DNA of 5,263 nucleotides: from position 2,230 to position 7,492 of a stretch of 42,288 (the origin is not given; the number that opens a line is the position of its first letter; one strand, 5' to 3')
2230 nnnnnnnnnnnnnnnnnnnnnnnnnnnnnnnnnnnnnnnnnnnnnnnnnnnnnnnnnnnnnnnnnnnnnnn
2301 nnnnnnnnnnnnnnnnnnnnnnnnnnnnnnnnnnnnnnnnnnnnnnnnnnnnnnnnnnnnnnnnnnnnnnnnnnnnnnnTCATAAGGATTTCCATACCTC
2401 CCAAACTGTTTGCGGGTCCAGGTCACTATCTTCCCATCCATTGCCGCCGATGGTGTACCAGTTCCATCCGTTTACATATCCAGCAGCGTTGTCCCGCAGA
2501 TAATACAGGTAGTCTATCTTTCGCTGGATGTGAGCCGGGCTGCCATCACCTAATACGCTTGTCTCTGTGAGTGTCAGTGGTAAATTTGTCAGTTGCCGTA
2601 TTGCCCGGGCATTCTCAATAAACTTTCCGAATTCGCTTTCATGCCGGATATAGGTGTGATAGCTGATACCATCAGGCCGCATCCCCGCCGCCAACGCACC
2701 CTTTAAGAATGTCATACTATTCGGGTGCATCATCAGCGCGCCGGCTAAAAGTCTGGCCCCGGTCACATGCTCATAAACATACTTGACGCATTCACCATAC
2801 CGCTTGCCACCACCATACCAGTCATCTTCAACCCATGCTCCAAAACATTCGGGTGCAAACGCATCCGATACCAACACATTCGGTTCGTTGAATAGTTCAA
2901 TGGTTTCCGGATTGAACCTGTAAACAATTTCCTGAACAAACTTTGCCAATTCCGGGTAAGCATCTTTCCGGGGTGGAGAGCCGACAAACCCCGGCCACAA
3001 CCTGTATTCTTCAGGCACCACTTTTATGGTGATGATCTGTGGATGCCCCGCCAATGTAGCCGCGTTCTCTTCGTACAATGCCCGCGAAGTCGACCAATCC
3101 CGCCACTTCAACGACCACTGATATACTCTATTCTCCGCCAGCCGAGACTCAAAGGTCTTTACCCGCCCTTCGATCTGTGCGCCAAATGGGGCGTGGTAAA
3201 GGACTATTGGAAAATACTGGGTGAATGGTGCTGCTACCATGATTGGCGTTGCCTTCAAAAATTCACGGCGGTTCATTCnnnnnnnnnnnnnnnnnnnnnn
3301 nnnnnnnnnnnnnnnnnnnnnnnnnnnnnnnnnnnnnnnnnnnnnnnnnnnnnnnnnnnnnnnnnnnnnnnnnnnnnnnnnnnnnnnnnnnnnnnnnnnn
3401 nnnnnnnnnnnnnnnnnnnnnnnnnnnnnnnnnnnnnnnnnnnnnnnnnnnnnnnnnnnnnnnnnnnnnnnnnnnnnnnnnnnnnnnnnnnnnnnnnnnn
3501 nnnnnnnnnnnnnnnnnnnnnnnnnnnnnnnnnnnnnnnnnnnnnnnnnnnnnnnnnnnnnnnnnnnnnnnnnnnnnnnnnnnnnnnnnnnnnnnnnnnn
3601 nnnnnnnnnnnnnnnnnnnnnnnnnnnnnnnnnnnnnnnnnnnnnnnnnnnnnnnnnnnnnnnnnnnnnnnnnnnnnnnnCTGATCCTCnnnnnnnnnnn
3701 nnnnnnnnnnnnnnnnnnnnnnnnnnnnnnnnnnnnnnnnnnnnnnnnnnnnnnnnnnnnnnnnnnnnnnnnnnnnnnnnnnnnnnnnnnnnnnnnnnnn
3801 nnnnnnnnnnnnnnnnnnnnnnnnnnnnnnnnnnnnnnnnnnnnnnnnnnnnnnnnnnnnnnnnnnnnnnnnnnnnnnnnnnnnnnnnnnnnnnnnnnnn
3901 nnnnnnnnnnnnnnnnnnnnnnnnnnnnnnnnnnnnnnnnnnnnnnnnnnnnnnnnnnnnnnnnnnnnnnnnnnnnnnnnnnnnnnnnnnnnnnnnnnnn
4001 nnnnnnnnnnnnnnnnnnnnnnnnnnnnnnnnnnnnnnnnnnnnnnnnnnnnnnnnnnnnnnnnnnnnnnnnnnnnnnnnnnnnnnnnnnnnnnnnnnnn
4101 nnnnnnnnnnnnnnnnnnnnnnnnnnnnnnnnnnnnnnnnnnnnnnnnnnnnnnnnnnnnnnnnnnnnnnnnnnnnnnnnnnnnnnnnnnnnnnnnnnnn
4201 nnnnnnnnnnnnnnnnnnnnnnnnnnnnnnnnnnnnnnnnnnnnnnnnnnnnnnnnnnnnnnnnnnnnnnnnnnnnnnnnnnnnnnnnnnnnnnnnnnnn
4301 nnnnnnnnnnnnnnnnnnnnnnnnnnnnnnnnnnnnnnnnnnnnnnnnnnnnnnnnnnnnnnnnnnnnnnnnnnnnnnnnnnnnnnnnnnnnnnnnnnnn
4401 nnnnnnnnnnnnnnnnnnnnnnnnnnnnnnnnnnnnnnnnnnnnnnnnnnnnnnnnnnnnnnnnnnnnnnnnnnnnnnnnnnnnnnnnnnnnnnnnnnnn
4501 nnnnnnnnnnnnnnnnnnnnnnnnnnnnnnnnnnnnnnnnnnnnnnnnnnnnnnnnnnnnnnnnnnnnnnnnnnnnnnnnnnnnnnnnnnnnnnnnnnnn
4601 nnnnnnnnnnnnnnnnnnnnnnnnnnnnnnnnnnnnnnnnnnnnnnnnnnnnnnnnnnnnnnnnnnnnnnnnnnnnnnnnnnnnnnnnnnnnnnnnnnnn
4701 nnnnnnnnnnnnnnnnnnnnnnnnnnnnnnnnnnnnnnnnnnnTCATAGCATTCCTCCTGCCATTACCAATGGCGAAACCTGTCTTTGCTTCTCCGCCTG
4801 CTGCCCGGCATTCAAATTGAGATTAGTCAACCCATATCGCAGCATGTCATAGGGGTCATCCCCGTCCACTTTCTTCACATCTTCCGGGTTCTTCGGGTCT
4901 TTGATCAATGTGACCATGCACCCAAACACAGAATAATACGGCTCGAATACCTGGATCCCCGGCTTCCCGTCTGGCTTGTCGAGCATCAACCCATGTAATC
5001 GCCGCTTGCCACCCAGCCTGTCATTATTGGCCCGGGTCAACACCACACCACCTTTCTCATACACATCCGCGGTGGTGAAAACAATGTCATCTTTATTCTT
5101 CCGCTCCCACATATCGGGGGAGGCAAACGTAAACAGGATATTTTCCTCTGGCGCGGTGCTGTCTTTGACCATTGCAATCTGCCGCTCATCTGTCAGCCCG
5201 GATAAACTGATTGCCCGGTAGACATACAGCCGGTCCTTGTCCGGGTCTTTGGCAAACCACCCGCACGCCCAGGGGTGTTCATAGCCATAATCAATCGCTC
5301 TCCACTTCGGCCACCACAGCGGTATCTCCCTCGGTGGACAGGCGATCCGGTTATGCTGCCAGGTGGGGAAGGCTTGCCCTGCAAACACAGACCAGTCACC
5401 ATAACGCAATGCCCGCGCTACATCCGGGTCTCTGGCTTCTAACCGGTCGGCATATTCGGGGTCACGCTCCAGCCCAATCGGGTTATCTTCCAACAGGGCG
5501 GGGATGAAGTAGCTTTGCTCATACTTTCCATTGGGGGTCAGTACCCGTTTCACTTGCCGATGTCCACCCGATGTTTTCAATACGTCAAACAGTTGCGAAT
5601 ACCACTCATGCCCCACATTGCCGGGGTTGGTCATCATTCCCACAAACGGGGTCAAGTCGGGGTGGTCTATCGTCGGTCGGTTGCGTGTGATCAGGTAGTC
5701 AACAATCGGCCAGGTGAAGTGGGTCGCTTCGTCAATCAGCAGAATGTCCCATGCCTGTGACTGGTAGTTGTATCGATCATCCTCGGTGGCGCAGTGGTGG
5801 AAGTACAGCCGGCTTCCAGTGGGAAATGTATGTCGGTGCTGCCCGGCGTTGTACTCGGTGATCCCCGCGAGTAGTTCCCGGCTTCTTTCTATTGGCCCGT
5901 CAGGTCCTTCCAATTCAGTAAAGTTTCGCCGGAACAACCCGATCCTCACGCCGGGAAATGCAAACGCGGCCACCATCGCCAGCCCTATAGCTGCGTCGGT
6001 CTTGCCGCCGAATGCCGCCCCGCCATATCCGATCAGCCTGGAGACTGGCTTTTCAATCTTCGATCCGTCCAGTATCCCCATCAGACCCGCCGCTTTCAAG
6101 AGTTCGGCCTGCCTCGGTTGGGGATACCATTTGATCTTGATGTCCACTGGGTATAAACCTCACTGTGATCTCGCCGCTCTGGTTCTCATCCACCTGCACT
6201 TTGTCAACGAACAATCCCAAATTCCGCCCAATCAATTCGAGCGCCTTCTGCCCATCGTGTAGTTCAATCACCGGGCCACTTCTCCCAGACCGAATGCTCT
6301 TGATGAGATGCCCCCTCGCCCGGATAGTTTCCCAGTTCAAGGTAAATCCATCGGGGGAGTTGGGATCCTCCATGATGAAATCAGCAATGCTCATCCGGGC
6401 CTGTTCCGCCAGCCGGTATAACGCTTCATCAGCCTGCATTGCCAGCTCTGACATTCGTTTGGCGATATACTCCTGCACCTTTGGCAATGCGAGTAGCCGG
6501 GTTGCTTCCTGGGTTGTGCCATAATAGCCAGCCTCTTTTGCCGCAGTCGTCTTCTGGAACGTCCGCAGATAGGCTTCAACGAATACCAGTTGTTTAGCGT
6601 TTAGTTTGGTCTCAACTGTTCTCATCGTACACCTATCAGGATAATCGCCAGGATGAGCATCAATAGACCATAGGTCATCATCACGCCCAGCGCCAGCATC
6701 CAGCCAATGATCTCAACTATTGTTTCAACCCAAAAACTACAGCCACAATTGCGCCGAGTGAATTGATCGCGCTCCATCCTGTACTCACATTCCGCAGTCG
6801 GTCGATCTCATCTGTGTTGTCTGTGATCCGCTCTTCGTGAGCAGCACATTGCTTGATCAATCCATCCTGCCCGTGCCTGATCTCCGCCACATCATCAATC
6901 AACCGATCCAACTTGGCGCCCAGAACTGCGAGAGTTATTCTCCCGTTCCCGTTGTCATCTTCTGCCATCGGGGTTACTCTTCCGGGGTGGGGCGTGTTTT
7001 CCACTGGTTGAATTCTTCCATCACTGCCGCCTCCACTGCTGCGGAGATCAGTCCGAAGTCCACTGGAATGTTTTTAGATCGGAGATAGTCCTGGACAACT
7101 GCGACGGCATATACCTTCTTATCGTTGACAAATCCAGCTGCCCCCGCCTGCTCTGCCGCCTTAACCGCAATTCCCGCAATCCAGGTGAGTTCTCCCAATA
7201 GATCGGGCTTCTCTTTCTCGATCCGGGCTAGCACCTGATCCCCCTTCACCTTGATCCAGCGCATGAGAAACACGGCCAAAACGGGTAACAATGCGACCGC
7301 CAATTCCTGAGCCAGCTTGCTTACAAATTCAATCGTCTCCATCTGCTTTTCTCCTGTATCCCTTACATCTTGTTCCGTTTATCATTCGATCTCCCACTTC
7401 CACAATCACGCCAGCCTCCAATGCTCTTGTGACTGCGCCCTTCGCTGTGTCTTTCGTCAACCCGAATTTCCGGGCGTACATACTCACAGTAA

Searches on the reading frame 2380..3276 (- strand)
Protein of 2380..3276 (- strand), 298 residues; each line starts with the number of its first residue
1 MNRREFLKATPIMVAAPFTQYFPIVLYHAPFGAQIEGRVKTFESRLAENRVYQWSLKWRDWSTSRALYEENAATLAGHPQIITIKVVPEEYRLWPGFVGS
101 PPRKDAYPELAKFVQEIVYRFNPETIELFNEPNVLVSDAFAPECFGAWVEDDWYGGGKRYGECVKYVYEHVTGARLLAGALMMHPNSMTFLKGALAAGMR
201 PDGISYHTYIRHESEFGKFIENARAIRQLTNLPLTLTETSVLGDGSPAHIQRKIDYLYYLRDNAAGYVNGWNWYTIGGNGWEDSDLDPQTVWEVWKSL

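Call 24: search_protein_families(library=pfam, proteins=[window:2380-3276:-], max_evalue=0.01)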
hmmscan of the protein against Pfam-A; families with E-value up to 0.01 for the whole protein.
window:2380-3276:- (298 aa): 1 family
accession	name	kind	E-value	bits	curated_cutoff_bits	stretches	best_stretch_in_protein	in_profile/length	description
PF10518.14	TAT_signal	-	0.0017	18.7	22.7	0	1-10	2-11/21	TAT (twin-arginine translocation) pathway signal sequence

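Call 61: search_protein_families(library=phrogs, proteins=[window:2380-3276:-], max_evalue=0.001)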
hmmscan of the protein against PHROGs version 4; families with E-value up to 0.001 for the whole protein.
window:2380-3276:- (298 aa): 0 families

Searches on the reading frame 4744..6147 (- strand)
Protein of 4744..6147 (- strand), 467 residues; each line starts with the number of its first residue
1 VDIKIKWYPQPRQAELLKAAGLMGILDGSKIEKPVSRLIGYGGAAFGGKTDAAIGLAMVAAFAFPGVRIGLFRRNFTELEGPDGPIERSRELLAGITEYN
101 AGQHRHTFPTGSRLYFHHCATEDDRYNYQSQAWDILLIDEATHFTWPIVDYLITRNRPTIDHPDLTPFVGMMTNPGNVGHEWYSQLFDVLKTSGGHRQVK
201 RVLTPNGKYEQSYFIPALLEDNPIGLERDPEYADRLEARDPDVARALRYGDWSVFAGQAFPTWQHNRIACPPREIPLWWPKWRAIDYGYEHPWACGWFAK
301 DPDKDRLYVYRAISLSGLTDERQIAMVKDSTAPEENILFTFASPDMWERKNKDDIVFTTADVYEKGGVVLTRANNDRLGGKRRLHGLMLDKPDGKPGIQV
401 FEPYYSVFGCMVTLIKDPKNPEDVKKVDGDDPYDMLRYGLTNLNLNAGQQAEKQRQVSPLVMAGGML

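Call 24: search_protein_families(library=pfam, proteins=[window:4744-6147:-], max_evalue=0.01)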
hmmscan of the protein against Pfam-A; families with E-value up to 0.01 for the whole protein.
window:4744-6147:- (467 aa): 1 family
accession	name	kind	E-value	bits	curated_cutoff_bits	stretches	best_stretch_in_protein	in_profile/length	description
PF03237.21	Terminase_6N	-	7.4e-07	29.5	22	1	48-261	9-209/215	Terminase large subunit, T4likevirus-type, N-terminal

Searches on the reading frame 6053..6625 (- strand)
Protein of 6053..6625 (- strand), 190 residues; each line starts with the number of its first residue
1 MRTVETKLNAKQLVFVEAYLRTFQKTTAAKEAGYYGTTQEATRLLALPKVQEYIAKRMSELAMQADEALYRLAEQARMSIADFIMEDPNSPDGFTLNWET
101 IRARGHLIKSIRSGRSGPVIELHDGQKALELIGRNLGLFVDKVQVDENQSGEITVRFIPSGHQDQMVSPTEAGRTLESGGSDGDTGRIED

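Call 24: search_protein_families(library=pfam, proteins=[window:6053-6625:-], max_evalue=0.01)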
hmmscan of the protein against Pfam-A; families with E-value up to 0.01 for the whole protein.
window:6053-6625:- (190 aa): 1 family
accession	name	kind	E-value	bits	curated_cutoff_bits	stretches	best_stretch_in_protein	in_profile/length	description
PF03592.21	Terminase_2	-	1.4e-19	71.5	26.1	1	8-147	1-139/141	Terminase small subunit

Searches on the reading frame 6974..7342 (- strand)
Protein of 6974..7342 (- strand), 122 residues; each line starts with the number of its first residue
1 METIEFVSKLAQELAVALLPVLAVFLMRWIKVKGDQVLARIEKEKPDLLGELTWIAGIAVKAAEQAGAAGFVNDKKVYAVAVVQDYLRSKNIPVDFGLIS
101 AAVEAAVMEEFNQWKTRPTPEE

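Call 24: search_protein_families(library=pfam, proteins=[window:6974-7342:-], max_evalue=0.01)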
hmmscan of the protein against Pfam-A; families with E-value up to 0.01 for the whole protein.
window:6974-7342:- (122 aa): 1 family
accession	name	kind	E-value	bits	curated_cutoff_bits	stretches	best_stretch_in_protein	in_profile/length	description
PF09682.15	Phage_holin_6_1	-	5e-08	33.7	24.9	1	11-108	5-97/101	Bacteriophage holin of superfamily 6 (Holin_LLH)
